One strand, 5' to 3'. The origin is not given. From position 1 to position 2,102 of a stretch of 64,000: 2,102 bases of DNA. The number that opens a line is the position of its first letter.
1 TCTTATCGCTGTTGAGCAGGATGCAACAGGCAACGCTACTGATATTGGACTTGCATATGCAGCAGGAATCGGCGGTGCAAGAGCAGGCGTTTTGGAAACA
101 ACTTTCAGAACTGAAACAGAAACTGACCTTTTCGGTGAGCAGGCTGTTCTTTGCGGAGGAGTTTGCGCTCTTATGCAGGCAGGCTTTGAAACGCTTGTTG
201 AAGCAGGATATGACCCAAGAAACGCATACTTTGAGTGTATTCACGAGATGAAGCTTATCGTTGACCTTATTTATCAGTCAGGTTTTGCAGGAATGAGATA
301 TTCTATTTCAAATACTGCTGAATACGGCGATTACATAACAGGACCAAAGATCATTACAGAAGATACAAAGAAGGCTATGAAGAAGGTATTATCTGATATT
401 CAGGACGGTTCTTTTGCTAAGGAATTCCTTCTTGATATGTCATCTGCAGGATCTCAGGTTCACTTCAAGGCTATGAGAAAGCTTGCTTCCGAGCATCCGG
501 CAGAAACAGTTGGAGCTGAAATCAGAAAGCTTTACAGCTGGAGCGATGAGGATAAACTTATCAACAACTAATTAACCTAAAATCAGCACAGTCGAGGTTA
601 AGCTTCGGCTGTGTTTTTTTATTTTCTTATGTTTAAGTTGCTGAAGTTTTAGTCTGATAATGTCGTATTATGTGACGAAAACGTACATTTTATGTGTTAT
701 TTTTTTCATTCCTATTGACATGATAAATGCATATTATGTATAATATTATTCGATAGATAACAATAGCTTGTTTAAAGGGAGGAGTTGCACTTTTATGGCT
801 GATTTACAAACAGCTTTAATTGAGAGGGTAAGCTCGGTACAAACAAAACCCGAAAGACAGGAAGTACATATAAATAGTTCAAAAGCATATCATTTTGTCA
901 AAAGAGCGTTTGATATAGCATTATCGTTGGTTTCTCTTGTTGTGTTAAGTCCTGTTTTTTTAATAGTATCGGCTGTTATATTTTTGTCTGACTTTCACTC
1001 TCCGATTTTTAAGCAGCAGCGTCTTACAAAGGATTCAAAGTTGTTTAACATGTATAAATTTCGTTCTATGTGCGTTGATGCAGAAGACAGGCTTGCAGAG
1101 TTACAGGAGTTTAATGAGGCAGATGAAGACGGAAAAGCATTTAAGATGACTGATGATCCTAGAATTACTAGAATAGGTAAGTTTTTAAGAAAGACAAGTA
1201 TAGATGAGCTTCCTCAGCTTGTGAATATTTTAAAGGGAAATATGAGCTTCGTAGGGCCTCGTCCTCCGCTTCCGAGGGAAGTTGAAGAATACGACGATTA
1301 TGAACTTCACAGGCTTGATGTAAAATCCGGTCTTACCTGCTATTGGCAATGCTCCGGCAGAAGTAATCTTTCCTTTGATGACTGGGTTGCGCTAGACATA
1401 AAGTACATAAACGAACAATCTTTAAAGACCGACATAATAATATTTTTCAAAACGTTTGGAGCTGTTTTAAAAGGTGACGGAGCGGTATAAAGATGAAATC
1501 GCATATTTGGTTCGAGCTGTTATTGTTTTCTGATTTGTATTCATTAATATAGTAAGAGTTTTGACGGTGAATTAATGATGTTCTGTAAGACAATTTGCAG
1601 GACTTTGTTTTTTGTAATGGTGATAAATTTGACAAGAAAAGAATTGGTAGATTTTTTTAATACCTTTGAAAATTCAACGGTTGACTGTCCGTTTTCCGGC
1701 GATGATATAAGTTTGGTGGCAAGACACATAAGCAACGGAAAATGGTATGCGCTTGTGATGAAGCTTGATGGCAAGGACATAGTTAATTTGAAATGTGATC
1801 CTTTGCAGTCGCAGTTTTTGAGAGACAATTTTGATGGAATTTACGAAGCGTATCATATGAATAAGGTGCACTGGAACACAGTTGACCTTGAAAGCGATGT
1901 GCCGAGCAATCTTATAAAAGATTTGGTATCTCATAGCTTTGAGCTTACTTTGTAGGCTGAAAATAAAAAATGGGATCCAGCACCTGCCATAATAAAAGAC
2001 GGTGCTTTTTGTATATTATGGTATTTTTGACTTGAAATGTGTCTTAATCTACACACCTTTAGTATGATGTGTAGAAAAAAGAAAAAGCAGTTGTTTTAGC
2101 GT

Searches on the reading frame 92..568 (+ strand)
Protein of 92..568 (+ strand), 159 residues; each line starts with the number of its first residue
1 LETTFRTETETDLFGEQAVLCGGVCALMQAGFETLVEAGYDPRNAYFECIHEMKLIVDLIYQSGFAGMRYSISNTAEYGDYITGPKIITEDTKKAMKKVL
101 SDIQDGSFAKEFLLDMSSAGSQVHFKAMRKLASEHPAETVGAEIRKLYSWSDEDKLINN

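Call 6: search_protein_families(library=pfam, proteins=[window:92-568:+], max_evalue=0.001)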
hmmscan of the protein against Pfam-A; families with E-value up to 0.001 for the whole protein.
window:92-568:+ (159 aa): 1 family
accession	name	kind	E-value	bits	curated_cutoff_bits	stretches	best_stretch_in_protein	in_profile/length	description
PF01450.25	KARI_C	-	3.9e-61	206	29.1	1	5-150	1-144/144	Ketol-acid reductoisomerase, C-terminal domain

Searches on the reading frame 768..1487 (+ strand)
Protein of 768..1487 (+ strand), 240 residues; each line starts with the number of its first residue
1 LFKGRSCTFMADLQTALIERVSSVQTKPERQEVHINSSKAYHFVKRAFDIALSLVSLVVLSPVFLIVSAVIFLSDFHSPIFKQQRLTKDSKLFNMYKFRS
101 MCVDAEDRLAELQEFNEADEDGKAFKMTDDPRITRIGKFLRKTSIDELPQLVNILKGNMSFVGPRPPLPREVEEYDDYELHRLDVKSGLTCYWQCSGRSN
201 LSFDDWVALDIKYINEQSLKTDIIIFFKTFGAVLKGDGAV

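Call 6: search_protein_families(library=pfam, proteins=[window:768-1487:+], max_evalue=0.001)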
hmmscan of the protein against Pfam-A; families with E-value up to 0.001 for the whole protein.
window:768-1487:+ (240 aa): 1 family
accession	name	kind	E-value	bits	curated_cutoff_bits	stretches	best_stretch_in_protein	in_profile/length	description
PF02397.22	Bac_transf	-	1.9e-64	216.9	27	1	45-235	1-179/179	Bacterial sugar transferase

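Call 9: search_protein_families(library=ncbifam, proteins=[window:768-1487:+], max_evalue=0.001)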
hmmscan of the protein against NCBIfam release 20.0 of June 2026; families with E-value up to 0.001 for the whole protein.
window:768-1487:+ (240 aa): 10 families
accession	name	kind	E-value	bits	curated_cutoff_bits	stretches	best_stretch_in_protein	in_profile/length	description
TIGR03025.1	EPS_sugtrans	subfamily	2.9e-79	267.4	295.55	1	36-239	249-444/445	exopolysaccharide biosynthesis polyprenyl glycosylphosphotransferase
NF041877.1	EPS_EpsZ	equivalog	4.1e-69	233.4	800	1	44-239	265-458/459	exopolysaccharide biosynthesis polyisoprenyl-phosphate hexose-1-phosphate transferase EpsZ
TIGR03022.1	WbaP_sugtrans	subfamily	4.9e-68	230.4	403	1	40-239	254-455/456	undecaprenyl-phosphate galactose phosphotransferase WbaP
NF052601.1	undeca_RfbP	equivalog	8.3e-60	202.1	330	1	13-234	12-236/244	undecaprenyl-phosphate galactose phosphotransferase family protein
TIGR03023.1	WcaJ_sugtrans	equivalog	6.9e-58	197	410.75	1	36-239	254-452/453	undecaprenyl-phosphate glucose phosphotransferase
NF011751.0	PRK15204.1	equivalog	3.1e-49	167.9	907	1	39-239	274-475/476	undecaprenyl-phosphate galactose phosphotransferase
TIGR03013.1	EpsB_2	subfamily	3.7e-45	154.8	393.35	1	40-239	250-442/443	TIGR03013 family XrtA/PEP-CTERM system glycosyltransferase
NF007518.0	PRK10124.1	equivalog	3.9e-33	114.9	684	1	40-230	269-455/464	undecaprenyl-phosphate glucose phosphotransferase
NF050817.1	PolSacchBiosHfsE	equivalog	6.1e-33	114.2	750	1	35-235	262-461/467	polysaccharide biosynthesis protein HfsE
NF045514.1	glycotran_HepC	equivalog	2.8e-22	79.1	140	1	28-166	100-211/220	heterocyst development glycosyltransferase HepC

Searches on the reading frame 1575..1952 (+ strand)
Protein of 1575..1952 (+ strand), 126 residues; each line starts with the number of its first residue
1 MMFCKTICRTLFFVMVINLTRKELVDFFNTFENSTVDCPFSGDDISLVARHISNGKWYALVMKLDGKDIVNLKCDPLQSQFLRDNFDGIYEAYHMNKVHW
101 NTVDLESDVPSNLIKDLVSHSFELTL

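Call 6: search_protein_families(library=pfam, proteins=[window:1575-1952:+], max_evalue=0.001)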
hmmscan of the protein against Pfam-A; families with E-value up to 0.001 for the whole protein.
window:1575-1952:+ (126 aa): 1 family
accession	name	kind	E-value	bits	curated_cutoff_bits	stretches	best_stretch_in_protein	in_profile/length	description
PF04237.18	YjbR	-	3.2e-21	76.2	30.1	1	31-124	3-88/88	YjbR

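Call 35: search_protein_families(library=ncbifam, proteins=[window:1575-1952:+], max_evalue=0.00001)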
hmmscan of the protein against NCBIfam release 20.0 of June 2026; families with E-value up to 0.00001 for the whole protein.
window:1575-1952:+ (126 aa): 1 family
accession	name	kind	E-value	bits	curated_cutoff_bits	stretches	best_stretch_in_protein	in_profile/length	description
NF007603.0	PRK10250.1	equivalog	1.3e-12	48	183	1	54-124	36-106/122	MmcQ/YjbR family DNA-binding protein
